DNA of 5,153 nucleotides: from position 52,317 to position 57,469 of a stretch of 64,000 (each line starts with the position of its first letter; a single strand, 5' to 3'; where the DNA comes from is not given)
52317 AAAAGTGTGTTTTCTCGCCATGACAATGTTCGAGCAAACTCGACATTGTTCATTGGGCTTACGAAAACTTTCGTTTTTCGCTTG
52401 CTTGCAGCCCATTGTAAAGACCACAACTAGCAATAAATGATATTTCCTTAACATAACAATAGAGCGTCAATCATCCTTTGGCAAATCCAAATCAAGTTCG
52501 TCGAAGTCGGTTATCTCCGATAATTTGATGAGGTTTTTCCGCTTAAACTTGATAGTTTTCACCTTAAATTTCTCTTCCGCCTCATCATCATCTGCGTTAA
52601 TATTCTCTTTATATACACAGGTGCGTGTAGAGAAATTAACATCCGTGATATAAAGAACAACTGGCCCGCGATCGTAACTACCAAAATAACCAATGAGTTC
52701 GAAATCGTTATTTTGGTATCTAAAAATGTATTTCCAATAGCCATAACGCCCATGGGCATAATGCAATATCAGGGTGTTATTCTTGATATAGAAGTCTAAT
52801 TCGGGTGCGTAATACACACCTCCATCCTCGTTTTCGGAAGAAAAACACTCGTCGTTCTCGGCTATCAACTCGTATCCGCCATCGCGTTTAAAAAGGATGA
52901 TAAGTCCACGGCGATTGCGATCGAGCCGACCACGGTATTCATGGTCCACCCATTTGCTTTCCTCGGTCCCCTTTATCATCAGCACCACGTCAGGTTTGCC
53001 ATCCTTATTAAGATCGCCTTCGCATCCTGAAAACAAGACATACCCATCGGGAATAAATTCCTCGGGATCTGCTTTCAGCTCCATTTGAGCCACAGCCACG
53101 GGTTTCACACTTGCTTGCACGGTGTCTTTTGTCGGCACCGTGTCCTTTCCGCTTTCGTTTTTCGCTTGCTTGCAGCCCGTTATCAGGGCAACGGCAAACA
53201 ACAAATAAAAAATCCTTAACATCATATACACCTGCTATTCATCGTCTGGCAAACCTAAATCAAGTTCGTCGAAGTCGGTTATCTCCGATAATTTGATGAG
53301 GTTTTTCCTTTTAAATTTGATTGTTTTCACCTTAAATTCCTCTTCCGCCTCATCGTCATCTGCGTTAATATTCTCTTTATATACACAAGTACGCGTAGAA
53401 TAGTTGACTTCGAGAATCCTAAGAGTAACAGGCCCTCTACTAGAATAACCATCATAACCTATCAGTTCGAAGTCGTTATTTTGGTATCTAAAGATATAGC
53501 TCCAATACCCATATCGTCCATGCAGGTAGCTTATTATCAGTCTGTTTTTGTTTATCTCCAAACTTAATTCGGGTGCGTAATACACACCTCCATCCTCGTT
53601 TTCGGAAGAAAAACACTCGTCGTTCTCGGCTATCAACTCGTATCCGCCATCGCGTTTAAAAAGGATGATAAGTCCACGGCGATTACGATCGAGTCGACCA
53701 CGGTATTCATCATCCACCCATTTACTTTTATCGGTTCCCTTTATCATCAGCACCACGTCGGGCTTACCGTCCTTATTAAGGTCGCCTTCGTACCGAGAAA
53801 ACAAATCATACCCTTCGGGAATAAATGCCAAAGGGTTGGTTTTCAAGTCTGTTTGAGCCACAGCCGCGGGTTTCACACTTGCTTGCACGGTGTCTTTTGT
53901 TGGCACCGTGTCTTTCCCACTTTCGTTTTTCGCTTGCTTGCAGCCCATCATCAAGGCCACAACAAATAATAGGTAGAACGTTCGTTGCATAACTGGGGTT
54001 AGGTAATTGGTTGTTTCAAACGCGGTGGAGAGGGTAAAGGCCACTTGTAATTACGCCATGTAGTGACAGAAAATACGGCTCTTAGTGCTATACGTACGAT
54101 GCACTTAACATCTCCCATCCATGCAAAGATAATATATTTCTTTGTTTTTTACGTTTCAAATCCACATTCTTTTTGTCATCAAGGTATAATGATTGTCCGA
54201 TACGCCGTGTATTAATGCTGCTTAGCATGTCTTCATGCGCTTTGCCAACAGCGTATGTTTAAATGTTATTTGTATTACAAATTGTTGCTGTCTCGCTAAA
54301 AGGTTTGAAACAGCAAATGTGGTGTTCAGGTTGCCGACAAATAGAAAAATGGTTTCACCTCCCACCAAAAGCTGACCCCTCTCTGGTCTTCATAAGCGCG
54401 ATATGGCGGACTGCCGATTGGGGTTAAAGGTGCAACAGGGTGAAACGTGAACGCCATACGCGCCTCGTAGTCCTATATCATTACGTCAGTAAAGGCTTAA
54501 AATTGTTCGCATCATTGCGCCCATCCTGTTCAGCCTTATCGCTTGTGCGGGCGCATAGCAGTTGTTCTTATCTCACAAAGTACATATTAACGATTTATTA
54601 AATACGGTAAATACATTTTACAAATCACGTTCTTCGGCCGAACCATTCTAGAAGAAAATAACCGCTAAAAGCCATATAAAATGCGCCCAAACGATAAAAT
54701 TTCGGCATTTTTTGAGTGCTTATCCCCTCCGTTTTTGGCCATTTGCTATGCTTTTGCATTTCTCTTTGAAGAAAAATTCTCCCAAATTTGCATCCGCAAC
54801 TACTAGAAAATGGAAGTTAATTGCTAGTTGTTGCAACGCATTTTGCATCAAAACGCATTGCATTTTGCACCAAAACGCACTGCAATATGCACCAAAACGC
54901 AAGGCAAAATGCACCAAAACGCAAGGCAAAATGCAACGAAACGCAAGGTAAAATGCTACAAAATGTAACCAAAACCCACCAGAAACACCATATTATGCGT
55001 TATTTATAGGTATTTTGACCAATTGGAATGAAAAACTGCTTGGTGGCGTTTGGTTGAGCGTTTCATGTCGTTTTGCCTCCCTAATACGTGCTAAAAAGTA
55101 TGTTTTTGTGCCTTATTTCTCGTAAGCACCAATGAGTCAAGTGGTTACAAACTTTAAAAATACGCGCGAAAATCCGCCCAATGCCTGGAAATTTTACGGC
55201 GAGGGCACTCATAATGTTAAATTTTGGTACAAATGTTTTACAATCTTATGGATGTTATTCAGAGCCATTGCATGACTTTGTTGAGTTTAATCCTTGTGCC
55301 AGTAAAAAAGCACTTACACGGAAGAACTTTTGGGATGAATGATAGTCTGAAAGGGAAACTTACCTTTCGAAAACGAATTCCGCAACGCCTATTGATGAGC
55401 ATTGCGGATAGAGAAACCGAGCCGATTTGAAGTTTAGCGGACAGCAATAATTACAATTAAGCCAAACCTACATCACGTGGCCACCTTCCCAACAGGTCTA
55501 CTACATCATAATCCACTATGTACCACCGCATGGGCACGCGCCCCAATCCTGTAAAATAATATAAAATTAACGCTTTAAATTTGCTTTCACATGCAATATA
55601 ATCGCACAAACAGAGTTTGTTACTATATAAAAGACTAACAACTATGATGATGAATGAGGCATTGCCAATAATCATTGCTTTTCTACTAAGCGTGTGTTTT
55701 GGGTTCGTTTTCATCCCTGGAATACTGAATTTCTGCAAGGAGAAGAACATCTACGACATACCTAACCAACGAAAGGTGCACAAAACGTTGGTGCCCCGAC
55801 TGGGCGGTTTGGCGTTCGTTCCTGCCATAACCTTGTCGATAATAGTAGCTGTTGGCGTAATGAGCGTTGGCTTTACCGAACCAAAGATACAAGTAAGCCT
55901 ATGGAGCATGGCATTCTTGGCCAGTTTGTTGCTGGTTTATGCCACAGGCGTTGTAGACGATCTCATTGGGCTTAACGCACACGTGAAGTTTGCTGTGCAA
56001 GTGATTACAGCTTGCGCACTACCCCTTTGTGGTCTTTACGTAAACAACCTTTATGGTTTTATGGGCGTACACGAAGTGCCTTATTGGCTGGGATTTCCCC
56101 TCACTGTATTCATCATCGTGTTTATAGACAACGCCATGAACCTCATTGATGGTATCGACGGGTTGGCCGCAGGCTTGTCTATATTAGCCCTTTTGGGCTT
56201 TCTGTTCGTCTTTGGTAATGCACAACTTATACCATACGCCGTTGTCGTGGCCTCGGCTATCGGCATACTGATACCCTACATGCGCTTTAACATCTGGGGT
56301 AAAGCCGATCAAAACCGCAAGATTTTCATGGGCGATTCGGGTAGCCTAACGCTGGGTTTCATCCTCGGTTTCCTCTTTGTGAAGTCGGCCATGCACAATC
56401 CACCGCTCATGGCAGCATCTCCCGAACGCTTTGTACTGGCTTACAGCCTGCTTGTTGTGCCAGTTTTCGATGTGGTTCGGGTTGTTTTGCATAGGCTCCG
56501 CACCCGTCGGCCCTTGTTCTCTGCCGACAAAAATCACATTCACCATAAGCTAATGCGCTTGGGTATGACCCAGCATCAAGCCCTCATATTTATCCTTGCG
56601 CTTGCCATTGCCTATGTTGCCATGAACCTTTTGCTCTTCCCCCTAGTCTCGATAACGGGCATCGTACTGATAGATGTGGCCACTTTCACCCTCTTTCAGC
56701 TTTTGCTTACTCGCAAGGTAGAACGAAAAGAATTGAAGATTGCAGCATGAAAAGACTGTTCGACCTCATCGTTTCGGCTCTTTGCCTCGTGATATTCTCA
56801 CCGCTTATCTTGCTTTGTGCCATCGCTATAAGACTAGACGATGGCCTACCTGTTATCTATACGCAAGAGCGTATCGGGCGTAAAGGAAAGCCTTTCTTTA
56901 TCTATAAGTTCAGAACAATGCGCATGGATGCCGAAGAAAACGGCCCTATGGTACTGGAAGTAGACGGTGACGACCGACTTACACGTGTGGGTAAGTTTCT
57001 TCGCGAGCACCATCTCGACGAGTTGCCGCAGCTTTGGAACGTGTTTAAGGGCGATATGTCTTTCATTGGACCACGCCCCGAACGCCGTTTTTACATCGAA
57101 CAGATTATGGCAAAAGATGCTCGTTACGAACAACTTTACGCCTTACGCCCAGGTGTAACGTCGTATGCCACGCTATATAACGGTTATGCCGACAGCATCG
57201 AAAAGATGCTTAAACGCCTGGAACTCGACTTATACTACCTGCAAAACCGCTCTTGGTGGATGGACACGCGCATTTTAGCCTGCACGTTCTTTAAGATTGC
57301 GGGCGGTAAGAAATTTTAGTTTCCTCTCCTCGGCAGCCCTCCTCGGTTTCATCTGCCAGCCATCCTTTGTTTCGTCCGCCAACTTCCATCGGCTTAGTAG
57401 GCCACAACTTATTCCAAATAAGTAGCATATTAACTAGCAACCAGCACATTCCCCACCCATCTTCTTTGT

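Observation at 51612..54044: Tandem triplet of paralogous lipoproteins of unknown function, boxed in by two repeat elements and showing signs of gene conversion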

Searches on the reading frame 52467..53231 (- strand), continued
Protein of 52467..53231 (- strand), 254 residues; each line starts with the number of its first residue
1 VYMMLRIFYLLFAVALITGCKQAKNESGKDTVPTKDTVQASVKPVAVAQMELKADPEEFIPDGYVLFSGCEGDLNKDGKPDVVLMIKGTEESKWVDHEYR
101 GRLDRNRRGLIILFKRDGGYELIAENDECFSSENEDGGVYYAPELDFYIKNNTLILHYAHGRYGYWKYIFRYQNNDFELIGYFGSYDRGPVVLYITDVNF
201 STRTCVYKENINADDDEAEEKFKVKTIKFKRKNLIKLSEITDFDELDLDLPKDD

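Call 90: fold_search(model_id=the predicted structure, library=pdb)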
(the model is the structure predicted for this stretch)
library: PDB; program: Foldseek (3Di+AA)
matches with E <= 10: 546; with E <= 0.001: 0
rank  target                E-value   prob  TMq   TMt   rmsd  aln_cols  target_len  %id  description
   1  8dey_B                3.2e-03  1.00  0.38  0.11  10.8       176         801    8  Ternary complex structure of Cereblon-DDB1 bound to IKZF2(ZF2,3) and the molecular glue DKY709 (released 2023-03-08)
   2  9saf_A                3.5e-03  1.00  0.38  0.11  10.3       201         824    6  Ternary PROTAC-mediated complex of BRD4-BD1/CRBN/DDB1 and JQ1-AcQ bifunctional degrader (released 2025-10-01)
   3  9oty_A                5.5e-03  1.00  0.39  0.11  10.6       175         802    8  DDB1-CRBN with CK1 alpha, SB-405483, and DEG-47: composite map and model submission (released 2025-11-19)
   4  9ngt_A                7.1e-03  1.00  0.38  0.11   8.8       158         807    8  Crystal structure of CRBN-DDB1 and FPFT-2216 in complex with mTOR (released 2025-07-09)
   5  8u16_B                7.9e-03  1.00  0.38  0.11  10.7       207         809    7  The ternary complex structure of DDB1-CRBN-SALL4(ZF1,2)-short bound to Pomalidomide (released 2023-12-27)
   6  8u15_B                8.7e-03  1.00  0.38  0.11   8.7       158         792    8  The ternary complex structure of DDB1-CRBN-SALL4(ZF1,2)-short bound to CC-220 (released 2023-12-27)
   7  6bn7_A                8.7e-03  1.00  0.38  0.11  10.3       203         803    6  Crystal structure of DDB1-CRBN-BRD4(BD1) complex bound to dBET23 PROTAC. (released 2018-05-30)
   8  5jk7_A                9.6e-03  0.99  0.36  0.08  10.7       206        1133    7  The X-ray structure of the DDB1-DCAF1-Vpr-UNG2 complex (released 2016-10-05)
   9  8u15_E                1.0e-02  1.00  0.38  0.11   9.0       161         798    7  The ternary complex structure of DDB1-CRBN-SALL4(ZF1,2)-short bound to CC-220 (released 2023-12-27)
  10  9dqd_B                1.1e-02  1.00  0.40  0.12  10.0       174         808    8  cryo-EM structure of human Cereblon/DDB1 in complex with a non-traditional CRBN binder (released 2024-12-25)
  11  9e2u_G                1.1e-02  1.00  0.38  0.11   8.8       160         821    8  Crystal structure of DDB1-CRBN-ALV1 complex bound to triple ZnF of Helios (IKZF2 ZF1-3) (released 2025-09-03)
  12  9e2u_I                1.1e-02  1.00  0.38  0.11   8.7       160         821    8  Crystal structure of DDB1-CRBN-ALV1 complex bound to triple ZnF of Helios (IKZF2 ZF1-3) (released 2025-09-03)
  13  8tnp_A                1.1e-02  1.00  0.38  0.12  11.0       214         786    6  Cryo-EM structure of DDB1dB:CRBN:Pomalidomide:SD40 (released 2024-03-13)
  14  9dwv_A                1.2e-02  0.99  0.36  0.11  11.2       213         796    8  Ternary complex of CRBN-DDB1-PPIL4 RRM domain with FPFT-2216 (released 2025-08-06)
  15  9djt_B                1.3e-02  1.00  0.38  0.11   9.9       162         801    7  Ternary complex structure of Cereblon-DDB1 bound to WIZ(ZF7) and the molecular glue WIZ-5 (released 2024-11-27)
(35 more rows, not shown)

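Call 95: search_dna_similar(query=window:52467-53231:-, collection=plasmids, mode=protein, max_evalue=0.001, max_rows=15)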
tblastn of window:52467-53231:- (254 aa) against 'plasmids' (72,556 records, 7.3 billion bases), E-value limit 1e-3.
Records with a match: 2; places in all: 2; records where one place covers at least 80% of the query: 0.
Best place of each record, by identity: <60% 2.
By first word of the organism name: Fusobacterium 1; Qingshengfaniella 1.
By predicted mobility (MOB-suite, as given by PLSDB): non-mobilizable 2.
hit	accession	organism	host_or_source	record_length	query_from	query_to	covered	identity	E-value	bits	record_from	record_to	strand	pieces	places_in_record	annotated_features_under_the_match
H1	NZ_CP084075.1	Fusobacterium vincentii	-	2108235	58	205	58%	37.5%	1e-12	74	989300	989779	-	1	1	none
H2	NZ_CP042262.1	Qingshengfaniella alkalisoli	cell culture,saline soil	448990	57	182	50%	32.6%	3e-7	59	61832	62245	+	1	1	hypothetical protein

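Call 96: search_dna_similar(query=window:52467-53231:-, collection=phages, mode=protein, max_evalue=0.001, max_rows=10)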
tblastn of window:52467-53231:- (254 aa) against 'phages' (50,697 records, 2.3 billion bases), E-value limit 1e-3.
No match.

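Call 97: get_annotated_region(hit=H1, flank=7000)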
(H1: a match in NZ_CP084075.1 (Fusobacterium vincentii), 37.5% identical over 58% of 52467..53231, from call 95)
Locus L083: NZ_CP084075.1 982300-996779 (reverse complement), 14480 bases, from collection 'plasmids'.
description: Fusobacterium vincentii strain SB055 plasmid pSB055A, complete sequence
organism: Fusobacterium vincentii (NCBI taxid 155615)
taxonomy: Bacteria; Fusobacteriota; Fusobacteriia; Fusobacteriales; Fusobacteriaceae; Fusobacterium; Fusobacterium vincentii
host: -; source: -; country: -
typing (MOB-suite, as given by PLSDB): non-mobilizable
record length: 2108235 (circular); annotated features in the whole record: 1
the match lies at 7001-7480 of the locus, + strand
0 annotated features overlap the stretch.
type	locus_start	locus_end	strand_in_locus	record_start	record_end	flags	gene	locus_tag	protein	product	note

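Call 98: get_annotated_region(hit=H2, flank=7000)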
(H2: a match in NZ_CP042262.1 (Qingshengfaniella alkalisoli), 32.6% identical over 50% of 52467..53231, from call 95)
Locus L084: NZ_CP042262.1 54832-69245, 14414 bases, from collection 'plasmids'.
description: Qingshengfaniella alkalisoli strain LN3S51 plasmid unnamed1, complete sequence
organism: Qingshengfaniella alkalisoli (NCBI taxid 2599296)
taxonomy: Bacteria; Pseudomonadota; Alphaproteobacteria; Rhodobacterales; Paracoccaceae; Qingshengfaniella; Qingshengfaniella alkalisoli
host: -; source: cell culture,saline soil; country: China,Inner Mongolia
typing (MOB-suite, as given by PLSDB): non-mobilizable
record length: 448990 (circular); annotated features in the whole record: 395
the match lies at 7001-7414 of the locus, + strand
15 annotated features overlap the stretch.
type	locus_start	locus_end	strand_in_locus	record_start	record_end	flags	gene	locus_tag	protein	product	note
CDS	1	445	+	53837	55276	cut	-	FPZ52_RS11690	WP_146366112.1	alkaline phosphatase D family protein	-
CDS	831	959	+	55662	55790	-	-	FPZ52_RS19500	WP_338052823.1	transposase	GO:0006313 - DNA transposition [Evidence IEA]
CDS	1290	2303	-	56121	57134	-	-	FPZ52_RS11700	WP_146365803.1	purine nucleoside permease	-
CDS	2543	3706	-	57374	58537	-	-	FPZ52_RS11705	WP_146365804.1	ATP-binding protein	-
CDS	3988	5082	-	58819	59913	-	-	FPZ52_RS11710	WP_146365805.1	lysozyme inhibitor LprI family protein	-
CDS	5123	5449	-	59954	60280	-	-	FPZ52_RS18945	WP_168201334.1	hypothetical protein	-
CDS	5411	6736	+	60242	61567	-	-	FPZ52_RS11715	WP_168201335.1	hypothetical protein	-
CDS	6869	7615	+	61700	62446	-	-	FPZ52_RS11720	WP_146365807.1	hypothetical protein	-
CDS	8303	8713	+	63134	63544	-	-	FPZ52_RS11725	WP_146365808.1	hypothetical protein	-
CDS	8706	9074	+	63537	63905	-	-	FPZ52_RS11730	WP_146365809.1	hypothetical protein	-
CDS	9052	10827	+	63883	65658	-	-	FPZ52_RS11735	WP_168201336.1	relaxase/mobilization nuclease domain-containing protein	-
CDS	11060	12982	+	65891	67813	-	-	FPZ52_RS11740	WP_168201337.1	DUF927 domain-containing protein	-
CDS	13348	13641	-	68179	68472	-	-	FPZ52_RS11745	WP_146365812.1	CcdB family protein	GO:0006276 - plasmid maintenance [Evidence IEA]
CDS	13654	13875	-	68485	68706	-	-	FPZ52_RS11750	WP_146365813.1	type II toxin-antitoxin system CcdA family antitoxin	-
CDS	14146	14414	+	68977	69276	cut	-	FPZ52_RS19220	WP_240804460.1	hypothetical protein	-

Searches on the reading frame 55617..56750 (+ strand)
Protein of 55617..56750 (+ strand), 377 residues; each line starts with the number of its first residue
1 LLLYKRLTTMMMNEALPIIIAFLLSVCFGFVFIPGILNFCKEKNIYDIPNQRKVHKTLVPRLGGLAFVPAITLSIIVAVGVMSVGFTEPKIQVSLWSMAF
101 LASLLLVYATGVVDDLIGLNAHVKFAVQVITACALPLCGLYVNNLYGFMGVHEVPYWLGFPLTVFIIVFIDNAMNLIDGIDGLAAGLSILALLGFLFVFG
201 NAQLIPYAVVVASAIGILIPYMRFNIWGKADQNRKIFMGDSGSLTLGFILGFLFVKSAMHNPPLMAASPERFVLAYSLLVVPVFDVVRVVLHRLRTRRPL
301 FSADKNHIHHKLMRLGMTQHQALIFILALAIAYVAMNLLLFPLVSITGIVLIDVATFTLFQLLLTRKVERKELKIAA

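Call 12: search_protein_families(library=pfam, proteins=[window:55617-56750:+], max_evalue=0.001)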
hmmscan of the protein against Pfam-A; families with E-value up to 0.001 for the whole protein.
window:55617-56750:+ (377 aa): 1 family
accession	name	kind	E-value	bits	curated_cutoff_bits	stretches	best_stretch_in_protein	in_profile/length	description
PF00953.26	Glycos_transf_4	-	3.3e-30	105.6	27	1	98-256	2-158/160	Glycosyl transferase family 4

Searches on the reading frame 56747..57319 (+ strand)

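Call 12: search_protein_families(library=pfam, proteins=[window:56747-57319:+], max_evalue=0.001)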
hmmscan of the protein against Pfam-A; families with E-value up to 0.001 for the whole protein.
window:56747-57319:+ (190 aa): 1 family
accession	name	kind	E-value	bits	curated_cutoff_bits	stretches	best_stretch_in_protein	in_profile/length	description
PF02397.22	Bac_transf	-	5.8e-64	215.4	27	1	2-184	1-177/179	Bacterial sugar transferase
